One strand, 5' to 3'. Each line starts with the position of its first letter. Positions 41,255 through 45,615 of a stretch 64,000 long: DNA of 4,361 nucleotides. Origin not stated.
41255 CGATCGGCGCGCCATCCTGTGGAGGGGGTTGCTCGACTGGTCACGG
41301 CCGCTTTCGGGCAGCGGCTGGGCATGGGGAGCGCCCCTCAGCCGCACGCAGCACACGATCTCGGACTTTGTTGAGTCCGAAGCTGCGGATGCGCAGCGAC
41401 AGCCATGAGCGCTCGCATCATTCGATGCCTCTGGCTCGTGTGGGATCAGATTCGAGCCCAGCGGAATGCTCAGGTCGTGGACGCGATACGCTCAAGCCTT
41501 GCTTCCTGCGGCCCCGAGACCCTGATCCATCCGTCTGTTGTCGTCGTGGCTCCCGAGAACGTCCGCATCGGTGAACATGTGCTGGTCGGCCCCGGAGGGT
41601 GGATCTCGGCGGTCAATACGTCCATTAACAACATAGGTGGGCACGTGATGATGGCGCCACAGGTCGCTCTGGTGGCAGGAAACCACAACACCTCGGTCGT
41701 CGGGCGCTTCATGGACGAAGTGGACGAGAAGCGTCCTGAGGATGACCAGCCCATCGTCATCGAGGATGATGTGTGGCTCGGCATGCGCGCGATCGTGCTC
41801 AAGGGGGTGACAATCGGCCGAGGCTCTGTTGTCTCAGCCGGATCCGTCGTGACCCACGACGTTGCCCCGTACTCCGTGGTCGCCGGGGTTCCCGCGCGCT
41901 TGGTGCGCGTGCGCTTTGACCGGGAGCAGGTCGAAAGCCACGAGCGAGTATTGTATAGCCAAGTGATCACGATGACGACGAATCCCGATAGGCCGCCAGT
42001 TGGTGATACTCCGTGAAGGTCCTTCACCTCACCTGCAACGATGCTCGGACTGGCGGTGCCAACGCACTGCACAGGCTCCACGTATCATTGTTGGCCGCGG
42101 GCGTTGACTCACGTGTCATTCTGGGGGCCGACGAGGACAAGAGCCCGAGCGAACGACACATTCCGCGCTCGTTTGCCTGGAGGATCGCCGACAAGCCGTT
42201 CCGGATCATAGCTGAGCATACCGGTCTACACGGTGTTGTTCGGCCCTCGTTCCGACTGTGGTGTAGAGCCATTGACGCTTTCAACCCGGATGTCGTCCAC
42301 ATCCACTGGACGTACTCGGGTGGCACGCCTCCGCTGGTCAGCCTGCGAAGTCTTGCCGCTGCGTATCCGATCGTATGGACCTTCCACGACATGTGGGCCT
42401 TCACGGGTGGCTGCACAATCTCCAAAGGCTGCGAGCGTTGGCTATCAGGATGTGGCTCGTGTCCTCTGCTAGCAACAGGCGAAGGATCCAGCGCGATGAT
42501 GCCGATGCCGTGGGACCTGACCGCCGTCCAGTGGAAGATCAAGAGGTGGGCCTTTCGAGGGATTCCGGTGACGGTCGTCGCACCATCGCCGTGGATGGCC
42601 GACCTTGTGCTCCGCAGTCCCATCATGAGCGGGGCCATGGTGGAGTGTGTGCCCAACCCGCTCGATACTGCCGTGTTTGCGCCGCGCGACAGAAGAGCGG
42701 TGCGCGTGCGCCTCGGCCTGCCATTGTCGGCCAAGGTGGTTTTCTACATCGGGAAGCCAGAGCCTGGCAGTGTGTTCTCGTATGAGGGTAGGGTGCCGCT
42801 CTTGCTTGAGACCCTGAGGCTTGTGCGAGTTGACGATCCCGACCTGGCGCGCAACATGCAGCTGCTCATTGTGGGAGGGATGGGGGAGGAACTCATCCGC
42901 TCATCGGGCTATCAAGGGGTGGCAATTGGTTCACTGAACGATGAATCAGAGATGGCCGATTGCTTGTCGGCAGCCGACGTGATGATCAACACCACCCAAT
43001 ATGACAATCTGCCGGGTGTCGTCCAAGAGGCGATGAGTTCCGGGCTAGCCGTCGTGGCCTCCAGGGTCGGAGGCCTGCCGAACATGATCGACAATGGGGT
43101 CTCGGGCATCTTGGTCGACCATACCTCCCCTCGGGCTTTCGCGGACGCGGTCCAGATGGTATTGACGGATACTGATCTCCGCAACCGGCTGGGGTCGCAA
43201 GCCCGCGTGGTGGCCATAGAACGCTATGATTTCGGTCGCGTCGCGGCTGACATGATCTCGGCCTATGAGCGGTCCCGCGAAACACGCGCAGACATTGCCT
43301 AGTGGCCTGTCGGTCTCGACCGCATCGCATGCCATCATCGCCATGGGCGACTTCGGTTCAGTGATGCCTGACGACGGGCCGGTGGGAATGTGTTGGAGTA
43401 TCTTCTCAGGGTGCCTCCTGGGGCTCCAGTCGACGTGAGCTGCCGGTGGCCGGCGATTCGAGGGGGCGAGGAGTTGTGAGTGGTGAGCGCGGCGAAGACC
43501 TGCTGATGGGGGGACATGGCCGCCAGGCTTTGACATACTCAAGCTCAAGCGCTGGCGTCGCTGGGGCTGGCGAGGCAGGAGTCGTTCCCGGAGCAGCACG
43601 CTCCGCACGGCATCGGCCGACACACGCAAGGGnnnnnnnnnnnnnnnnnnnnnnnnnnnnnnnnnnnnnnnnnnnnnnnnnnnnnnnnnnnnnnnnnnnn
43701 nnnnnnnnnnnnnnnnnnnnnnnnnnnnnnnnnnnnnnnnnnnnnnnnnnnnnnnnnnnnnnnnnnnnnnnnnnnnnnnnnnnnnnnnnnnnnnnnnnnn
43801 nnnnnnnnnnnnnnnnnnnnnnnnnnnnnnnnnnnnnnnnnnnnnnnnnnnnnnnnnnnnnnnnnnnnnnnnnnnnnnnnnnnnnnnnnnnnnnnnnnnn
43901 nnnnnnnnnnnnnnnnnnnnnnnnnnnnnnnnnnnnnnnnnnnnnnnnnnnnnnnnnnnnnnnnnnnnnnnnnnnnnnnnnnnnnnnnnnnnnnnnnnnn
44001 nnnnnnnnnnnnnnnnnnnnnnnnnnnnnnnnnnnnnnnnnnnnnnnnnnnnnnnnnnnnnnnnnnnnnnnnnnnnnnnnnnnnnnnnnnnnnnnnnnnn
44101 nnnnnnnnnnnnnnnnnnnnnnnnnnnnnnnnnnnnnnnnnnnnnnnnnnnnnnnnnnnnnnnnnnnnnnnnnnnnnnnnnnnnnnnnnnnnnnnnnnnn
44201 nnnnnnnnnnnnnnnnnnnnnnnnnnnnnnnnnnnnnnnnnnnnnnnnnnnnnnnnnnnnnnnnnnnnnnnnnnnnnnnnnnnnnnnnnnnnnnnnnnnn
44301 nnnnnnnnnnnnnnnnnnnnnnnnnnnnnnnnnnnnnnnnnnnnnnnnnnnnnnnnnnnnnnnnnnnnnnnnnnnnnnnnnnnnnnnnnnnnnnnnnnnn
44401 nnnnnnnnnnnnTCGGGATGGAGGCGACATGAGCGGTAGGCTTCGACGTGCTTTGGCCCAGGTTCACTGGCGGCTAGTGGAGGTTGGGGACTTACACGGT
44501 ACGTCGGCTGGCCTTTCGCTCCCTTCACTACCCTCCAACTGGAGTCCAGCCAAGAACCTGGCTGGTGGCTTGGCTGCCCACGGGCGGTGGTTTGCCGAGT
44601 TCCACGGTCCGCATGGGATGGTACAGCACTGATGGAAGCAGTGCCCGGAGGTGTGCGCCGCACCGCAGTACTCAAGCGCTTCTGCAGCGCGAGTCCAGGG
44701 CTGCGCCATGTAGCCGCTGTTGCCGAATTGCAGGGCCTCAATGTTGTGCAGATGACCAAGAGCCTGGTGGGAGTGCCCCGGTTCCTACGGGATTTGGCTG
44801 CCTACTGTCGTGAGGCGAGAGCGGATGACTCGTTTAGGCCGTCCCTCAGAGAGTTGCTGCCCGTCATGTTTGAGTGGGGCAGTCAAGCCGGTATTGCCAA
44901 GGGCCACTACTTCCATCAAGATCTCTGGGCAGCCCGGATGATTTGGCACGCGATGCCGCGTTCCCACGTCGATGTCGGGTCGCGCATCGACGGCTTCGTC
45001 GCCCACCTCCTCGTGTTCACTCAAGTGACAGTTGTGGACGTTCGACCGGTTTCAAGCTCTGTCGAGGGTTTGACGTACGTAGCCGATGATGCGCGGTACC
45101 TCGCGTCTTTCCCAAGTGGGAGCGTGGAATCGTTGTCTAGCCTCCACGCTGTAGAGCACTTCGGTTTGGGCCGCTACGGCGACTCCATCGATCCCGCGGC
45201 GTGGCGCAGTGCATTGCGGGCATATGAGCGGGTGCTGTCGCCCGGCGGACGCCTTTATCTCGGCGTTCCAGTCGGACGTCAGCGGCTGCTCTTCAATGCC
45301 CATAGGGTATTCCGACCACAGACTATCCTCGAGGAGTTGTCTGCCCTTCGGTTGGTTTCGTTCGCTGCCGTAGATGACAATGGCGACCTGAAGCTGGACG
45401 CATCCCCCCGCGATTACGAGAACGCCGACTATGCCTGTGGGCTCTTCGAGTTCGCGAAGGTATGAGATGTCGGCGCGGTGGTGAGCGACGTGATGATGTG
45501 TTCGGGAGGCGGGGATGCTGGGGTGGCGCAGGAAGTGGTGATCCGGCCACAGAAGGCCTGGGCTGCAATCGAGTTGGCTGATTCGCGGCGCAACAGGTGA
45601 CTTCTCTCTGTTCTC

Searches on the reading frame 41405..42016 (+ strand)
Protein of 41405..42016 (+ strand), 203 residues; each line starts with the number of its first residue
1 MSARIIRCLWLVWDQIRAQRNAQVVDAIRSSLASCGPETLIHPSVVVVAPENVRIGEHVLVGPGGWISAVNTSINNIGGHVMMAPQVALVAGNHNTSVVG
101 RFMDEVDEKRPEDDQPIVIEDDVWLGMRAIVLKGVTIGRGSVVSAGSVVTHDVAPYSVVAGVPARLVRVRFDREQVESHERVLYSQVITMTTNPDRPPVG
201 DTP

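Call 76: search_protein_families(library=pfam, proteins=[window:41405-42016:+], max_evalue=0.001)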
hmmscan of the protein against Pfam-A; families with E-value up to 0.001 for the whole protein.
window:41405-42016:+ (203 aa): 3 families
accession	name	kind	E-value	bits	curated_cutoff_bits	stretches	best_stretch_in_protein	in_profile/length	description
PF14602.12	Hexapep_2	-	1.4e-11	44.3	27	1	116-150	1-33/34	Hexapeptide repeat of succinyl-transferase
PF00132.30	Hexapep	-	6e-11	42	27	1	117-151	2-36/36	Bacterial transferase hexapeptide (six repeats)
PF25084.1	LbH_EIF2B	-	0.00094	19.6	54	0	118-153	63-97/105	EIF2B subunit epsilon LbH domain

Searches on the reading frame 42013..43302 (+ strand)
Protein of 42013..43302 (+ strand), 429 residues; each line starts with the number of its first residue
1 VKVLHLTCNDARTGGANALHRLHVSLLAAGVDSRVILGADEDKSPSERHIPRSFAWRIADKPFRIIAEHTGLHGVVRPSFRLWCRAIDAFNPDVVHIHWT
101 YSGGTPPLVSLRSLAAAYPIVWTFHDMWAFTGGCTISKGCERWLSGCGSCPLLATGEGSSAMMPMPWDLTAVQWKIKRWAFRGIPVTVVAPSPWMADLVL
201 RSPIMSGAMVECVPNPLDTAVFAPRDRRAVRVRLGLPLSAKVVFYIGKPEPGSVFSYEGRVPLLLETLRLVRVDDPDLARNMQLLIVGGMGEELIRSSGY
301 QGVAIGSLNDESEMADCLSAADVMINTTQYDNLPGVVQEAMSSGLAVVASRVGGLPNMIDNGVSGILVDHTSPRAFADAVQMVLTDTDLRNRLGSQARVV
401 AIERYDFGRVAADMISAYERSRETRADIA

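Call 76: search_protein_families(library=pfam, proteins=[window:42013-43302:+], max_evalue=0.001)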
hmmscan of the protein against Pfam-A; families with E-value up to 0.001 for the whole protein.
window:42013-43302:+ (429 aa): 5 families
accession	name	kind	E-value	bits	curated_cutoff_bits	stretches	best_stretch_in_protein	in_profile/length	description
PF13692.12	Glyco_trans_1_4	-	2.3e-21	77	27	1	259-386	15-142/142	Glycosyl transferases group 1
PF00534.26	Glycos_transf_1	-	1.2e-19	70.9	26.4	1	255-398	24-170/172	Glycosyl transferases group 1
PF13439.12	Glyco_transf_4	-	8.7e-15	55.6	28.5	1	14-220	3-169/170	Glycosyltransferase Family 4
PF13579.12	Glyco_trans_4_4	-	5.2e-09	37.1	29.7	1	13-215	1-157/158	Glycosyl transferase 4-like domain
PF13524.12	Glyco_trans_1_2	-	2.1e-07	31.4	25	1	287-415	20-143/144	Glycosyl transferase-like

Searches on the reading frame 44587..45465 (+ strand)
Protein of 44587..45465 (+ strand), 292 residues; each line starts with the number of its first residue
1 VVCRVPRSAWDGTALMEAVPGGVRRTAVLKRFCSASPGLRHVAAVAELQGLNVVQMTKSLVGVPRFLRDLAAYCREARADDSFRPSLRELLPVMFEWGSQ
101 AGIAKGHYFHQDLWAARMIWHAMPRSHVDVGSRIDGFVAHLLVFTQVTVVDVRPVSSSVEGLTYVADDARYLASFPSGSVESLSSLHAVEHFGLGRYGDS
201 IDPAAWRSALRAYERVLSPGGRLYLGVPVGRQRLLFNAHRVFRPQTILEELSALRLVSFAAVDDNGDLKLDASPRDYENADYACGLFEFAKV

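Call 76: search_protein_families(library=pfam, proteins=[window:44587-45465:+], max_evalue=0.001)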
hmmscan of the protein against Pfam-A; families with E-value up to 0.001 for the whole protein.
window:44587-45465:+ (292 aa): 2 families
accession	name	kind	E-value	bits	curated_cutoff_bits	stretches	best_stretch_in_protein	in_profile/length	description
PF03269.20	DUF268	-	1.7e-11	44.8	25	1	162-244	50-127/176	Caenorhabditis protein of unknown function, DUF268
PF08241.18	Methyltransf_11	-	9.6e-05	23.4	21.2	1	129-225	2-95/95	Methyltransferase domain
